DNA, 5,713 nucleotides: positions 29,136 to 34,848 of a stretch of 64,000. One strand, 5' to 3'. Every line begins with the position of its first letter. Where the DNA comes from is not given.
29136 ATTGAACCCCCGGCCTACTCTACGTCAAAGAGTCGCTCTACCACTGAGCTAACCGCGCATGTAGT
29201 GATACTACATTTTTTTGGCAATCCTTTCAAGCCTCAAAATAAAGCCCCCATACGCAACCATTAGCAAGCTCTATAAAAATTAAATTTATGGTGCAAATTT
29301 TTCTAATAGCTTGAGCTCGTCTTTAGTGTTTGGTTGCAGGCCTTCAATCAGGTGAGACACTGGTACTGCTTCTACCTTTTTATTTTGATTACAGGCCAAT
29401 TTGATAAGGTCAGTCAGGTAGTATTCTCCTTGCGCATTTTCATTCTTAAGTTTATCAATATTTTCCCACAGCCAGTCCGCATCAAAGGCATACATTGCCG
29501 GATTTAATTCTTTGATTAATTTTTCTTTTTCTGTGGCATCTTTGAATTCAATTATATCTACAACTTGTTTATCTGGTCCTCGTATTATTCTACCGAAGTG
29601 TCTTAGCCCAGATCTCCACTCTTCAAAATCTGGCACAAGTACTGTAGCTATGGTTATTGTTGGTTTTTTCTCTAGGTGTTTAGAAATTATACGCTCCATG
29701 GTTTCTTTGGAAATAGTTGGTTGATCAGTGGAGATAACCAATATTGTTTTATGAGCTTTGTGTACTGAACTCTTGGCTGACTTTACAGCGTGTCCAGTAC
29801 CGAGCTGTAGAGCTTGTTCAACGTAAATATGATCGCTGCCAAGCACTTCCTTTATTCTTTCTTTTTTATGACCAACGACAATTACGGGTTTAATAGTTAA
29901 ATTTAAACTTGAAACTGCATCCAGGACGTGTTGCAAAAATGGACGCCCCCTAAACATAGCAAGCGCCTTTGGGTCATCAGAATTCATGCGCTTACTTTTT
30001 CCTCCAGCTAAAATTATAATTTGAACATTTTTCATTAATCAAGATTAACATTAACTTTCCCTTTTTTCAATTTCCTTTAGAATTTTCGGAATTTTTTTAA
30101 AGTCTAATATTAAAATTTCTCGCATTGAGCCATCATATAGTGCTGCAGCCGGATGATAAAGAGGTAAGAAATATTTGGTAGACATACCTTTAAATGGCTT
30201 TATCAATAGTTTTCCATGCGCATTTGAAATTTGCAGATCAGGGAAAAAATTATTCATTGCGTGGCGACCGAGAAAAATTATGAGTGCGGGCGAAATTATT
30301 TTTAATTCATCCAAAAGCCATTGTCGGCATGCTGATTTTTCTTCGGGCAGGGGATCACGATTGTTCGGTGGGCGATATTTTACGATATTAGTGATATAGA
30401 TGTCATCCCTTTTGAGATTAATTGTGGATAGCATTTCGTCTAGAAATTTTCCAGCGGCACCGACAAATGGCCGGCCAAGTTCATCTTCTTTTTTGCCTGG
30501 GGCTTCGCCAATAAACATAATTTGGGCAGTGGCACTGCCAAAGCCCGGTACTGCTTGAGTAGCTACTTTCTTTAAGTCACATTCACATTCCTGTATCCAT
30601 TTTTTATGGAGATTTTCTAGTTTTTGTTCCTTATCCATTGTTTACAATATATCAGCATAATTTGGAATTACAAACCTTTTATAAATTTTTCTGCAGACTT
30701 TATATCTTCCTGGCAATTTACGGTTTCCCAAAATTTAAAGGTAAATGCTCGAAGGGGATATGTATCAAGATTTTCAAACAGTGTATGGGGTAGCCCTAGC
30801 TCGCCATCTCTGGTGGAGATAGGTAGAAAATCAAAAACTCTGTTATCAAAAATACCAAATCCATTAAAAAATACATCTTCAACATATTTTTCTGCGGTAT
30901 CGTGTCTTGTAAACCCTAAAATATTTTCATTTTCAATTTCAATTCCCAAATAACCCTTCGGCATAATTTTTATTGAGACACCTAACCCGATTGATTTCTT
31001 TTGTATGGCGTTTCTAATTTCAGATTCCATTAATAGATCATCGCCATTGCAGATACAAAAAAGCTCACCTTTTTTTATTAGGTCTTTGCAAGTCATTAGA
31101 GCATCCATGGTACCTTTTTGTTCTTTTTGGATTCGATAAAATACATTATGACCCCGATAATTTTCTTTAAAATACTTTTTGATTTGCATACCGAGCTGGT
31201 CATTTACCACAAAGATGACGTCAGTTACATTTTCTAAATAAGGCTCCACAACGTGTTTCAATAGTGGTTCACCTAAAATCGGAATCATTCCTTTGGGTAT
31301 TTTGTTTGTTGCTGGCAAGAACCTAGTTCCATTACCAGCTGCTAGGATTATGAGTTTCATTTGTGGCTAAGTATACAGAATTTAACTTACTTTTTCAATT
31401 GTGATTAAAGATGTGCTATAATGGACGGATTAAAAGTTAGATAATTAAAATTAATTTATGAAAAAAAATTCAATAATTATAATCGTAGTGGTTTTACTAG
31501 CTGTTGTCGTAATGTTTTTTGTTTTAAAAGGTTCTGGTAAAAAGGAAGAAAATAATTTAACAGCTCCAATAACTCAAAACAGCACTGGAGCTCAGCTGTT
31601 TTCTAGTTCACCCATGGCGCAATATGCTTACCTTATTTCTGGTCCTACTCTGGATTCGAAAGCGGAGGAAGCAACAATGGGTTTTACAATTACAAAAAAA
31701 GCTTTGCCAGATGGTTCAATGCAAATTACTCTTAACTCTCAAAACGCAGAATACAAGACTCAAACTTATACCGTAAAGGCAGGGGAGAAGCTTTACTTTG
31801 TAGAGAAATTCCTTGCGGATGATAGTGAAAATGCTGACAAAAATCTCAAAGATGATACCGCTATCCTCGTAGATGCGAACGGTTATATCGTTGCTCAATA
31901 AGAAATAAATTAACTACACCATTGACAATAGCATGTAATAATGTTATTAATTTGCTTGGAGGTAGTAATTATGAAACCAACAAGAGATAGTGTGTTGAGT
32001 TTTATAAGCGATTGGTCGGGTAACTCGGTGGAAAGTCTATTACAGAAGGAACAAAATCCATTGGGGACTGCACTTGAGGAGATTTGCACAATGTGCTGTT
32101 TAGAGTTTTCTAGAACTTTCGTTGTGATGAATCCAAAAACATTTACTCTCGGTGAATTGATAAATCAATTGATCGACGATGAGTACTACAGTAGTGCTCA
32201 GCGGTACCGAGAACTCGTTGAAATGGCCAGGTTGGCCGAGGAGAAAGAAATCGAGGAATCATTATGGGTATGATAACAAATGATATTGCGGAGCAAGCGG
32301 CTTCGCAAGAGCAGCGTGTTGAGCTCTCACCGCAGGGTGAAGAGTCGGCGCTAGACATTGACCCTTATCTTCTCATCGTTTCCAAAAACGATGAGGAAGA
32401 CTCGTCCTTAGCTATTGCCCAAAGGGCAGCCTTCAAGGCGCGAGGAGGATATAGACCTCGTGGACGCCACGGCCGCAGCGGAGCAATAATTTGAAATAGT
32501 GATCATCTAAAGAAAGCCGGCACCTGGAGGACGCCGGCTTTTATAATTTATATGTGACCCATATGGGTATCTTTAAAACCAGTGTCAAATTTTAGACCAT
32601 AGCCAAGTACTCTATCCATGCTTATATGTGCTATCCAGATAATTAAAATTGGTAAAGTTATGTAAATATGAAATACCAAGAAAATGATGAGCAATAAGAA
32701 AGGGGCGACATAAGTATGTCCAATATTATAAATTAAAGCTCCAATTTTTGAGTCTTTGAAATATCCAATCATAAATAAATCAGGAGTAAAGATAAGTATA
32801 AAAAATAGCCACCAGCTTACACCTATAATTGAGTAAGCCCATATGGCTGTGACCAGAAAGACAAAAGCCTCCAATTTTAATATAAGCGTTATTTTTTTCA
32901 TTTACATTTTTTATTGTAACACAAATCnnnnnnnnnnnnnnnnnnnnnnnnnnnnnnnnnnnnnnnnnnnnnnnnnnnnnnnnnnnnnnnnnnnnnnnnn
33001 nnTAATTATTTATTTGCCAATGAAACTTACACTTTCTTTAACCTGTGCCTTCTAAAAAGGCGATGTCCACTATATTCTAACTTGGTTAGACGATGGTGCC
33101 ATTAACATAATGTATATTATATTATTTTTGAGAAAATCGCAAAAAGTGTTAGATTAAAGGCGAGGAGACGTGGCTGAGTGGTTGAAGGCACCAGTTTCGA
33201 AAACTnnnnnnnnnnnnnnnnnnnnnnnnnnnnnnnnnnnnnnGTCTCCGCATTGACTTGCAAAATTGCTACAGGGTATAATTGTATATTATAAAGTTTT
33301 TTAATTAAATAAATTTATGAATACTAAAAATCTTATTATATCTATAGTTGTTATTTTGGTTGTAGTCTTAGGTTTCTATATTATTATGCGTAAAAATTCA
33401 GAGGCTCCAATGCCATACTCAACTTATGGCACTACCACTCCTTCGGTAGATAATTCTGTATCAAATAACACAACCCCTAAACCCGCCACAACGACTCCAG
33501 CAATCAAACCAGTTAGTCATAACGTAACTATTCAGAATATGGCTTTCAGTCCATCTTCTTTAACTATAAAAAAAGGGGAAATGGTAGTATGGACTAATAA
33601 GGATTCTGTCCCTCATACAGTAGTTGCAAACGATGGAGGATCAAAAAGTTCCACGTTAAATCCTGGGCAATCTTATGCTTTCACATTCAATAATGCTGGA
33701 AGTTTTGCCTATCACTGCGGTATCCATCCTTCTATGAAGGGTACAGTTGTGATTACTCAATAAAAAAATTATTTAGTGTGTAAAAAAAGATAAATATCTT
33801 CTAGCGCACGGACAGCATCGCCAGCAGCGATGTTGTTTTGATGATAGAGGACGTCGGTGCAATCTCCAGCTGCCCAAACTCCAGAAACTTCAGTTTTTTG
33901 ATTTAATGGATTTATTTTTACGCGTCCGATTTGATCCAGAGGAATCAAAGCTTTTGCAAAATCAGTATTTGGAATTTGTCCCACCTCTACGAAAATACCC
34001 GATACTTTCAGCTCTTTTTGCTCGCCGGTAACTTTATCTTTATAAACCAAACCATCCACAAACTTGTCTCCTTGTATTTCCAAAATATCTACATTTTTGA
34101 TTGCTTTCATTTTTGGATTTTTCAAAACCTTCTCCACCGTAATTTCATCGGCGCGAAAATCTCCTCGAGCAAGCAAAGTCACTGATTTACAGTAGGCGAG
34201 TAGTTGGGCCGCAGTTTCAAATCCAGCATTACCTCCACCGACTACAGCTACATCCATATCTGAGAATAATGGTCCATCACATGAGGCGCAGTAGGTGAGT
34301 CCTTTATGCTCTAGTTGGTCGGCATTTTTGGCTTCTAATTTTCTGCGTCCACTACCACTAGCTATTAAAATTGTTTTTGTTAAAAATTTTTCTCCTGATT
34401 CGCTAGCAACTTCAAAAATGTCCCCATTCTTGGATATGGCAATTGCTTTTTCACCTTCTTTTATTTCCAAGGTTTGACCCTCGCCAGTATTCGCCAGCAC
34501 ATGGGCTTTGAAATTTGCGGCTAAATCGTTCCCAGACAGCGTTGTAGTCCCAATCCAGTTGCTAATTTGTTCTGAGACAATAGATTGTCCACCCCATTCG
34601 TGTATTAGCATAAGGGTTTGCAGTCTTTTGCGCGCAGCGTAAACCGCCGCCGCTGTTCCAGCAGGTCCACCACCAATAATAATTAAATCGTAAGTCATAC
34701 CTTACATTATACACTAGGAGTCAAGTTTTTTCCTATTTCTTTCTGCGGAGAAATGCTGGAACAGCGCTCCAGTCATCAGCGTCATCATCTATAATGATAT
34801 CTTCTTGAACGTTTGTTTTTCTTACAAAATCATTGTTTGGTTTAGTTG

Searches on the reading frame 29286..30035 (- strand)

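Call 54: search_protein_families(library=pfam, proteins=[window:29286-30035:-], max_evalue=0.0001)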
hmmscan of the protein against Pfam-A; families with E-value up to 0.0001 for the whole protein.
window:29286-30035:- (249 aa): 4 families
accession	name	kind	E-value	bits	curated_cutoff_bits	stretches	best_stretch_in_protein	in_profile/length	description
PF12804.13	NTP_transf_3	-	8.4e-21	75.3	27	1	7-130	2-121/160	MobA-like NTP transferase domain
PF00483.29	NTP_transferase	-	1.1e-12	48.6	21.2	1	7-223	3-218/245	Nucleotidyl transferase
PF01128.25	IspD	-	2e-09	38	27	1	4-129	1-126/221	2-C-methyl-D-erythritol 4-phosphate cytidylyltransferase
PF02348.25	CTP_transf_3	-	7.6e-06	26.3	22.6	1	6-128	2-121/217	Cytidylyltransferase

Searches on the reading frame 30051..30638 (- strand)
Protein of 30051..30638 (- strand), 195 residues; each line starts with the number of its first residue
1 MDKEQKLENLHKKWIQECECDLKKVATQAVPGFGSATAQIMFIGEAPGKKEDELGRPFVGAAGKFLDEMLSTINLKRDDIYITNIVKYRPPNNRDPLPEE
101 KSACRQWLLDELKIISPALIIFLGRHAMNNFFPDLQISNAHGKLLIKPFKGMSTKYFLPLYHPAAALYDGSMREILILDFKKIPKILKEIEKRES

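Call 54: search_protein_families(library=pfam, proteins=[window:30051-30638:-], max_evalue=0.0001)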
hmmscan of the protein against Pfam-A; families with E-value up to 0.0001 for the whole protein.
window:30051-30638:- (195 aa): 1 family
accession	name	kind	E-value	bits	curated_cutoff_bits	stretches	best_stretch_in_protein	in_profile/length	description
PF03167.25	UDG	-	2.1e-35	122.3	24.3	1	31-172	1-127/141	Uracil DNA glycosylase superfamily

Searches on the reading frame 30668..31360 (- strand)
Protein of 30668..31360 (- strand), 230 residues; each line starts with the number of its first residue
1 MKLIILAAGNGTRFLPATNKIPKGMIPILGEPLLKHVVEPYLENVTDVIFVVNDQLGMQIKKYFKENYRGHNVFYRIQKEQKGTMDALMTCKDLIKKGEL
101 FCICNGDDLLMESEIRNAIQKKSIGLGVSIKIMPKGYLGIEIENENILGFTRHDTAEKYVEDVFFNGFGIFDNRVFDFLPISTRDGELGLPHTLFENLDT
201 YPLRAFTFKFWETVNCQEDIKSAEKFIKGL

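Call 54: search_protein_families(library=pfam, proteins=[window:30668-31360:-], max_evalue=0.0001)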
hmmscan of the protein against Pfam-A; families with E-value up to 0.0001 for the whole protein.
window:30668-31360:- (230 aa): 2 families
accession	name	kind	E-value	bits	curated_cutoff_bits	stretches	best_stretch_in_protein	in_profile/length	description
PF00483.29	NTP_transferase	-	6.8e-18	65.6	21.2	1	3-122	2-128/245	Nucleotidyl transferase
PF12804.13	NTP_transf_3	-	8.3e-08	33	27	1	4-112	2-100/160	MobA-like NTP transferase domain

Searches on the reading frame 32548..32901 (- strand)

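Call 54: search_protein_families(library=pfam, proteins=[window:32548-32901:-], max_evalue=0.0001)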
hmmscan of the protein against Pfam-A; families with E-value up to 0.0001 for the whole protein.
window:32548-32901:- (117 aa): 1 family
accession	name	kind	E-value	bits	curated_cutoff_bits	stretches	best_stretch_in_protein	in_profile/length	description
PF14079.11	DUF4260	-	1.4e-37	128.6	27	1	7-117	3-113/113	Domain of unknown function (DUF4260)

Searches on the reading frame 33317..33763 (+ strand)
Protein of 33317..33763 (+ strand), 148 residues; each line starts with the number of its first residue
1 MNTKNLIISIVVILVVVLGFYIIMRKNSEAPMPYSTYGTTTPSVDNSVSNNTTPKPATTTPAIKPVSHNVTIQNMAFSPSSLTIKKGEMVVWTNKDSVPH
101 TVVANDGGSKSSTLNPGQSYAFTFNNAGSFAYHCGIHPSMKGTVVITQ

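Call 70: search_protein_families(library=pfam, proteins=[window:33317-33763:+], max_evalue=0.0001)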
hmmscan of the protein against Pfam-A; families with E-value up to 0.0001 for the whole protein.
window:33317-33763:+ (148 aa): 2 families
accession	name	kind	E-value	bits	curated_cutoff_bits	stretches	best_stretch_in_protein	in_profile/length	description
PF13473.12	Cupredoxin_1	-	2e-14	53.9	27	1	65-146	20-104/104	Cupredoxin-like domain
PF00127.26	Copper-bind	-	1e-12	48.8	21.2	1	67-146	4-98/99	Copper binding proteins, plastocyanin/azurin family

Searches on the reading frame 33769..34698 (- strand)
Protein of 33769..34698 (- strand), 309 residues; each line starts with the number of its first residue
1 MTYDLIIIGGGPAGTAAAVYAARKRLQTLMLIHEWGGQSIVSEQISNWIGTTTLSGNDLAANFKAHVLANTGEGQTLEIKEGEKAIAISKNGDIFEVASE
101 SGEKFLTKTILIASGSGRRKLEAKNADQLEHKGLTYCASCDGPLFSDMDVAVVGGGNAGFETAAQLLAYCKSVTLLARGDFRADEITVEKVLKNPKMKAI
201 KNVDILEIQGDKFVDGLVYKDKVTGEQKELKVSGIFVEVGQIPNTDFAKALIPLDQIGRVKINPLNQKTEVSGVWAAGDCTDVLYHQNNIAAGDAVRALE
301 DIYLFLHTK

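Call 70: search_protein_families(library=pfam, proteins=[window:33769-34698:-], max_evalue=0.0001)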
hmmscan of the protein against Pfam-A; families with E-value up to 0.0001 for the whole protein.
window:33769-34698:- (309 aa): 9 families
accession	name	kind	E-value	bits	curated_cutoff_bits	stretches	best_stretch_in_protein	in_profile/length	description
PF07992.20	Pyr_redox_2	-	6.6e-39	134.5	26.1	1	3-287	1-283/291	Pyridine nucleotide-disulphide oxidoreductase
PF13738.12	Pyr_redox_3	-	1.4e-20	74.2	30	1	60-278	79-305/305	Pyridine nucleotide-disulphide oxidoreductase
PF01134.28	GIDA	-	1.3e-11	44.7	22.1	1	4-35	1-32/391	Glucose inhibited division protein A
PF12831.13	FAD_oxidored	-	2.2e-08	34.2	27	1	4-32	1-29/416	FAD dependent oxidoreductase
PF01266.30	DAO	-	8.9e-08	32.5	27.9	0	149-181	1-33/353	FAD dependent oxidoreductase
PF00890.30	FAD_binding_2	-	1.4e-07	31.5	20.4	0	4-31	1-28/414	FAD binding domain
PF03486.20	HI0933_like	-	2.5e-07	30.8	50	0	4-31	2-29/244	HI0933-like protein Rossmann domain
PF00070.33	Pyr_redox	-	3.4e-06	27.9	22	0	150-212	2-70/82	Pyridine nucleotide-disulphide oxidoreductase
PF05834.18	Lycopene_cycl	-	9.6e-05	22.1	23.4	0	4-44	1-41/380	Lycopene cyclase protein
